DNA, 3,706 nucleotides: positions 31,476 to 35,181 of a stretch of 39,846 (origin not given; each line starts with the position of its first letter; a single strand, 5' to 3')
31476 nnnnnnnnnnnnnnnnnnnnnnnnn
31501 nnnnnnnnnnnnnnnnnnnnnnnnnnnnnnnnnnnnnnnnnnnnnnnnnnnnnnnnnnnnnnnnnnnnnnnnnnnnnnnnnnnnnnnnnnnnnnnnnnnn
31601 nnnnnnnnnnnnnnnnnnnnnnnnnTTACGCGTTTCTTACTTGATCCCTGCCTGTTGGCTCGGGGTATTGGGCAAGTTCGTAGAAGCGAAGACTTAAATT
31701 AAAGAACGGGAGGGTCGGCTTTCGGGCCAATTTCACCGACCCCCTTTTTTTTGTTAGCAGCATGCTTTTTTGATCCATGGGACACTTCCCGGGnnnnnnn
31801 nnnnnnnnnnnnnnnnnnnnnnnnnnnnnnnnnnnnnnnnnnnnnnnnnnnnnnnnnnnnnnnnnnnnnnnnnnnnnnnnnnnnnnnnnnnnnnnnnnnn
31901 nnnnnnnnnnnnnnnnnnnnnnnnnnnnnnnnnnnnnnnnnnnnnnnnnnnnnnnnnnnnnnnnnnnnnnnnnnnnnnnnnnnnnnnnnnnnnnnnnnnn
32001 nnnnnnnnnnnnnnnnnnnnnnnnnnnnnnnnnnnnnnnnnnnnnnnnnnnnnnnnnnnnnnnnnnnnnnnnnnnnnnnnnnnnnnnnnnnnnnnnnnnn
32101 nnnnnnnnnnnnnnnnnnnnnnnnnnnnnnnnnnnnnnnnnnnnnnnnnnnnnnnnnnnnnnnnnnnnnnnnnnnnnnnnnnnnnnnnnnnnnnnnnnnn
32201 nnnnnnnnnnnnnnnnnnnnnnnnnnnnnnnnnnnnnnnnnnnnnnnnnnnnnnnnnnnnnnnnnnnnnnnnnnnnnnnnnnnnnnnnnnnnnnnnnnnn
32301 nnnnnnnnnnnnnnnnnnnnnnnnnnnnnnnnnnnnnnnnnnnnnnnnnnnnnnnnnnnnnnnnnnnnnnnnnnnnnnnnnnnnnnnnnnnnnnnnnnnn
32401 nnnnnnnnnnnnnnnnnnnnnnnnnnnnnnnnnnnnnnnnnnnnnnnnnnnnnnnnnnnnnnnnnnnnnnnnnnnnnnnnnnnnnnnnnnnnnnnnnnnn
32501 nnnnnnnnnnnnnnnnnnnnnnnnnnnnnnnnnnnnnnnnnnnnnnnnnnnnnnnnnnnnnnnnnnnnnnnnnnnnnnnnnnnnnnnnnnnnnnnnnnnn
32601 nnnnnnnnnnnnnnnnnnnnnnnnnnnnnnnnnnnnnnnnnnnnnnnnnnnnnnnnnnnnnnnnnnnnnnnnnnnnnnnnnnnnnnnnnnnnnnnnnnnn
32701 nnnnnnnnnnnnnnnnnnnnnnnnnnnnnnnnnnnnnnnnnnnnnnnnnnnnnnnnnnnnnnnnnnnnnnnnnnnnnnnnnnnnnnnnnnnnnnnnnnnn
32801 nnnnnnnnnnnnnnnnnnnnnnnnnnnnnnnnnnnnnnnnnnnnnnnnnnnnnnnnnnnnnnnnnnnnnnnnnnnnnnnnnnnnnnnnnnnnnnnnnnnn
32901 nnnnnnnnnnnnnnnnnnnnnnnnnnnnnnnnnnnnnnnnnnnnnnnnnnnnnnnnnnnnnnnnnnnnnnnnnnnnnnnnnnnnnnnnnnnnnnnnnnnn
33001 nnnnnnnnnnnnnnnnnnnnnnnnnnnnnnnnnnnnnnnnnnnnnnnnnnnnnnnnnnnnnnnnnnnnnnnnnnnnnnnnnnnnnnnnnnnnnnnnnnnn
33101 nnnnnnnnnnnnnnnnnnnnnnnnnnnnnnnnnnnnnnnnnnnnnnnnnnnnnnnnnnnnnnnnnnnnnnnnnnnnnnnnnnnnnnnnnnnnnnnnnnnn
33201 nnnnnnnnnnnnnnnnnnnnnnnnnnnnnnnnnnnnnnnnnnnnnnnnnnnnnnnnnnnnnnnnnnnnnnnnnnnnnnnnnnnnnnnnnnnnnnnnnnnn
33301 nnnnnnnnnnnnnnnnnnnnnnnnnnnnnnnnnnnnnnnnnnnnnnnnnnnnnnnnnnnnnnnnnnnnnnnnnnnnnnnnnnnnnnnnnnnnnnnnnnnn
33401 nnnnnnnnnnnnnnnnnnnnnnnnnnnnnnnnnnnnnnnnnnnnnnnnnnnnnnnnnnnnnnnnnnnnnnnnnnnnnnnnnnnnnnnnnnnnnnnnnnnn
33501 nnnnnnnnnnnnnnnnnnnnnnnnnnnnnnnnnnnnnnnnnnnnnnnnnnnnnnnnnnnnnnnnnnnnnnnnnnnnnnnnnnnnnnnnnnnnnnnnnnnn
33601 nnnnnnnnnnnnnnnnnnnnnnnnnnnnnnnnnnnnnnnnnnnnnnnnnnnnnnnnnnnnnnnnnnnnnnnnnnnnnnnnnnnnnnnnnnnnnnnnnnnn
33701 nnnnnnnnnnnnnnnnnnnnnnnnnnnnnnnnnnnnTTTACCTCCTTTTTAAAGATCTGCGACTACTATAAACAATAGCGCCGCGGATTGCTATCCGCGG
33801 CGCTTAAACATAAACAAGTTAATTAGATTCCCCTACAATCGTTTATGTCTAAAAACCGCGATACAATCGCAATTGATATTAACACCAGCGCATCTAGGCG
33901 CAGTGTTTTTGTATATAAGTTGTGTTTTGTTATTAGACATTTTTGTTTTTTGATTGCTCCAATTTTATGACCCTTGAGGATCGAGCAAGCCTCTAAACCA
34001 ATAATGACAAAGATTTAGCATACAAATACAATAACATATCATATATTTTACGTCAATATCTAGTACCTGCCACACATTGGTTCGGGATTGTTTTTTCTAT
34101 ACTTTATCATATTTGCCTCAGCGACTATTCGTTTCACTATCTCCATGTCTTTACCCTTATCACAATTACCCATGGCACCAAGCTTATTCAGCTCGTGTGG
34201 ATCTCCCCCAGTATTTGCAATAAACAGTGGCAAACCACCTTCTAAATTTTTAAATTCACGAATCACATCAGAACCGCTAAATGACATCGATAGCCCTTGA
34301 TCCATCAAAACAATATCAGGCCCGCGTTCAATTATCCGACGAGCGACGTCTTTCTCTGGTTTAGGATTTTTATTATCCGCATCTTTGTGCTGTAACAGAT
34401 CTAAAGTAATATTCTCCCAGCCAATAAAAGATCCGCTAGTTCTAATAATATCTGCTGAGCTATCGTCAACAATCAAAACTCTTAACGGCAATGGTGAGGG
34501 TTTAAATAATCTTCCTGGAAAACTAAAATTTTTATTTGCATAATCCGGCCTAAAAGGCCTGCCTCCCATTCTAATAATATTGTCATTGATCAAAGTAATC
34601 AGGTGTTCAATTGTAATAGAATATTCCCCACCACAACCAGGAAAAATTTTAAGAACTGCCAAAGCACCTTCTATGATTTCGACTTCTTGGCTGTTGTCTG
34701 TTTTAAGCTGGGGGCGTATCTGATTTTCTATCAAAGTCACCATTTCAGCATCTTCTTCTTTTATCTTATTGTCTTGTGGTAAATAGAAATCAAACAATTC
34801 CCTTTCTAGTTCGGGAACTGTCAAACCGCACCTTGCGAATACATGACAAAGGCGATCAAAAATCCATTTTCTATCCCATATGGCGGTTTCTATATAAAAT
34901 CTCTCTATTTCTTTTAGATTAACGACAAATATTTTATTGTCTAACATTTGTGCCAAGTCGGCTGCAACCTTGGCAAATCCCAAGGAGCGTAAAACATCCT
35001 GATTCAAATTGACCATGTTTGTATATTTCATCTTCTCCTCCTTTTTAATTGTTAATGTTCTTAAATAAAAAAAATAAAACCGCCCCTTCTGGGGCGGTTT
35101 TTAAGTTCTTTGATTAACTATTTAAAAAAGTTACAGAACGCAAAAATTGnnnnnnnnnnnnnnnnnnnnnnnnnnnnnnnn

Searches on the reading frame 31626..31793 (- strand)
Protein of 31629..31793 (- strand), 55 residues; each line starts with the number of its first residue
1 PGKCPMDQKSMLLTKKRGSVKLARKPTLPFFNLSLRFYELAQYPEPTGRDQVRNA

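Call 48: search_protein_families(library=pfam, max_evalue=1, proteins=[window:31629-31793:-])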
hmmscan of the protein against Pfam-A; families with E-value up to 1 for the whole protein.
seq(55 aa): 0 families

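Call 85: search_protein_families(library=padloc, max_evalue=0.01, proteins=[window:31626-31778:-])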
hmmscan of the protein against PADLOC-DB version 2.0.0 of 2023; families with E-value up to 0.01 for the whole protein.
window:31626-31778:- (50 aa): 0 families

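Call 100: search_protein_representatives(protein=window:31629-31778:-)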
Query: 50 residues. Proteins with E-value up to 0.001 (for the whole library): 0; up to 1e-10: 0; up to 1e-30: 0. The best 0 are listed.

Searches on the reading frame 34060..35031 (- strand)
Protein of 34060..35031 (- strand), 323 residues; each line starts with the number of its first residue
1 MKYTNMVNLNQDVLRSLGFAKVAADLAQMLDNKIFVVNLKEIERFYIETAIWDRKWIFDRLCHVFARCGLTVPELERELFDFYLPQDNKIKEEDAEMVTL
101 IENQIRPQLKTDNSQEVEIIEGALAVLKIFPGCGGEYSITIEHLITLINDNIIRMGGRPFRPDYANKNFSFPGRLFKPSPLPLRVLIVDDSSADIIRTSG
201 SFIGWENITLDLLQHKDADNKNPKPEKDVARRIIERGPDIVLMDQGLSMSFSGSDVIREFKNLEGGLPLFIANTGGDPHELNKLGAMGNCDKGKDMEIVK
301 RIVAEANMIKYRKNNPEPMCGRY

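Call 13: search_protein_families(library=pfam, proteins=[window:34060-35031:-])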
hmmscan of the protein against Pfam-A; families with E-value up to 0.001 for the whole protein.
window:34060-35031:- (323 aa): 0 families

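Call 70: search_protein_families(library=pfam, max_evalue=0.1, proteins=[window:34060-35031:-])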
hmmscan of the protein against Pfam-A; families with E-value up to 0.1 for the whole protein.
window:34060-35031:- (323 aa): 0 families

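Call 84: find_homologous_proteins(query=window:34060-35031:-, max_evalue=0.00001)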
Query window:34060-35031:- (323 aa): 12 proteins with E <= 0.00001 among 1235 candidates.
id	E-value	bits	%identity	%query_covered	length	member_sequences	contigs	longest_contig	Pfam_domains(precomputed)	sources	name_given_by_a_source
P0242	9.5e-217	736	100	100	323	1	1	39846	-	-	-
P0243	2.7e-55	206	38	94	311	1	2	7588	-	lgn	-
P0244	1.2e-54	204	40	88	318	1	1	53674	-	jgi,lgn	jgi:CheY-like chemotaxis protein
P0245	3.3e-35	140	33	92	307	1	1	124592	PF00072.31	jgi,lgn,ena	-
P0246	1.5e-24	105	29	91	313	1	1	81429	-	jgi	jgi:CheY-like chemotaxis protein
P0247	4.0e-24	104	29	91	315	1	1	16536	-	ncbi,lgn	-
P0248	1.3e-21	95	27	85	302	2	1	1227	PF00072.31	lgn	-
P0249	8.0e-20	89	31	91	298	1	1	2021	-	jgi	jgi:CheY-like chemotaxis protein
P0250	7.1e-18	83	29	88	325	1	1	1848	-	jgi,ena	-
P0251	4.7e-17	80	28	85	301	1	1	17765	-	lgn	-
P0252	3.3e-14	71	27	91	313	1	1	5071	-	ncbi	-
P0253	1.9e-13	68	37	41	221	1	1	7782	-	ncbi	-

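Call 85: search_protein_families(library=padloc, max_evalue=0.01, proteins=[window:34060-35031:-])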
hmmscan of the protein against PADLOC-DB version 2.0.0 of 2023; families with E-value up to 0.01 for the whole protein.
window:34060-35031:- (323 aa): 0 families

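Call 86: find_encoding_contigs(protein=P0244, flank=6000, max_places=1)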
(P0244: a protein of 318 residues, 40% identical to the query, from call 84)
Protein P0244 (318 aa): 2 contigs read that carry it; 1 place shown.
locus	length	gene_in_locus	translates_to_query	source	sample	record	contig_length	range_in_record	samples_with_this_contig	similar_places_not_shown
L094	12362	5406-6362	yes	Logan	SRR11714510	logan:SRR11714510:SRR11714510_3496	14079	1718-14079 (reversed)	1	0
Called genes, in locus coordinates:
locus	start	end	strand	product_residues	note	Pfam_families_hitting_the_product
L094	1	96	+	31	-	?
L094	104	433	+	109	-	-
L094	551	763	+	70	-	PF00313:CSD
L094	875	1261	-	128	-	-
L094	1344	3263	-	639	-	PF13517:FG-GAP_3 (faint)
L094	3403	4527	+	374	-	PF13200:DUF4015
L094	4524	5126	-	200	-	PF02557:VanY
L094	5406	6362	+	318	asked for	-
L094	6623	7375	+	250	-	PF01978:TrmB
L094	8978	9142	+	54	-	-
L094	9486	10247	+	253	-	PF13406:SLT_2, PF01464:SLT (faint)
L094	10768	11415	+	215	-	-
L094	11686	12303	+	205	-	-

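Call 87: find_encoding_contigs(protein=P0243, flank=6000, max_places=2)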
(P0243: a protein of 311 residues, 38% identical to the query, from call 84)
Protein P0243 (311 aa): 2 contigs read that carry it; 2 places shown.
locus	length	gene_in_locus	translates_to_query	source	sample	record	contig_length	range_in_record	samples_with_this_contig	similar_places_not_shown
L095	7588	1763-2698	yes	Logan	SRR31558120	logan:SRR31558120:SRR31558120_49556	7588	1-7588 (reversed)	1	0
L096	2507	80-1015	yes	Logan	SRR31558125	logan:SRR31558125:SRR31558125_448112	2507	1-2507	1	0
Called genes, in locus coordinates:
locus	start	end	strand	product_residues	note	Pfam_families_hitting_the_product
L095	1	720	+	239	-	?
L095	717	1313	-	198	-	PF02557:VanY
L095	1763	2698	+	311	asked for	-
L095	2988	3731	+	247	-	PF01978:TrmB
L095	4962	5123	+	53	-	-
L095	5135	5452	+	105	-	-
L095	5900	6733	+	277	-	PF13406:SLT_2, PF01464:SLT (faint)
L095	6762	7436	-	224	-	PF04542:Sigma70_r2, PF08281:Sigma70_r4_2 (weak), PF04545:Sigma70_r4 (weak)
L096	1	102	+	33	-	?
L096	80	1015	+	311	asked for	-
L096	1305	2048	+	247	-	PF01978:TrmB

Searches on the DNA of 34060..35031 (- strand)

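Call 89: search_rna_families(sources=[L094, L095], threshold=evalue, max_evalue=0.01)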
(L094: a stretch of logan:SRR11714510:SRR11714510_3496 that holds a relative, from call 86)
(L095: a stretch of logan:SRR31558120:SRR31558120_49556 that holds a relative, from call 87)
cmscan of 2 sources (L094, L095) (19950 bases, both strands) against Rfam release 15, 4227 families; matches with E-value up to 0.01: 0.
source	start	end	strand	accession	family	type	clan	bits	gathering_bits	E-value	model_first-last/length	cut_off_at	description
